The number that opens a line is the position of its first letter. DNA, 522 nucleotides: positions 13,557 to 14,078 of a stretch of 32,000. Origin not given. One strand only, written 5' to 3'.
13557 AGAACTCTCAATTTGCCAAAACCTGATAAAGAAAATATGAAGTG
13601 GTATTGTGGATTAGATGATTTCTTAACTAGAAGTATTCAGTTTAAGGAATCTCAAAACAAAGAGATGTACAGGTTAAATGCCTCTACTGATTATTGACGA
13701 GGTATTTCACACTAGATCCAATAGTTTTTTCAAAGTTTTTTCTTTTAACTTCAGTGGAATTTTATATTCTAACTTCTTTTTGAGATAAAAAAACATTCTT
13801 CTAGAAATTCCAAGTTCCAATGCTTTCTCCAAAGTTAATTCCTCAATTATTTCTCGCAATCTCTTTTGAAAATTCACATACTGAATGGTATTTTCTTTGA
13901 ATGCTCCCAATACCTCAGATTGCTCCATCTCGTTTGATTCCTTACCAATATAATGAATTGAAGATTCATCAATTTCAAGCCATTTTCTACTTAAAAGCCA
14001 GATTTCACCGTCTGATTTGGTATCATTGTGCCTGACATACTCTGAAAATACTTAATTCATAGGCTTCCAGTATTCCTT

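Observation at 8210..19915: ~11.7 kb integrase-bearing island inserted between a core zinc-ribbon gene and the 3' end of tRNA-Ala(CGC)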

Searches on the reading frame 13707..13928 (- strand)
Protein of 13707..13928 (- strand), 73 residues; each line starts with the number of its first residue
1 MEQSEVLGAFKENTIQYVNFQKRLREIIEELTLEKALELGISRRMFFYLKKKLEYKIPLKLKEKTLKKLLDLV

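Call 5: search_protein_families(library=pfam, proteins=[window:13707-13928:-], max_evalue=0.1)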
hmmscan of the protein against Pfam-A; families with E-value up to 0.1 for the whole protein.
window:13707-13928:- (73 aa): 0 families

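Call 25: search_protein_families(library=padloc, proteins=[window:13707-13928:-], max_evalue=0.01)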
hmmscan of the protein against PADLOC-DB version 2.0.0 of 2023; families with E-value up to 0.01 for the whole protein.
window:13707-13928:- (73 aa): 0 families

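Call 26: search_protein_families(library=phrogs, proteins=[window:13707-13928:-], max_evalue=0.01)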
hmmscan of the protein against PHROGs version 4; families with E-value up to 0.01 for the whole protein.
window:13707-13928:- (73 aa): 0 families

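Call 49: search_protein_families(library=ncbifam, proteins=[window:13707-13928:-], max_evalue=0.1)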
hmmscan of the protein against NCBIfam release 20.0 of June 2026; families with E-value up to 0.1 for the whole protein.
window:13707-13928:- (73 aa): 1 family
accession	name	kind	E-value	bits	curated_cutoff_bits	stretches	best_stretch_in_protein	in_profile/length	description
TIGR01836.1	PHA_synth_III_C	subfamily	0.082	11.9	365.3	1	11-54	6-49/350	class III poly(R)-hydroxyalkanoic acid synthase subunit PhaC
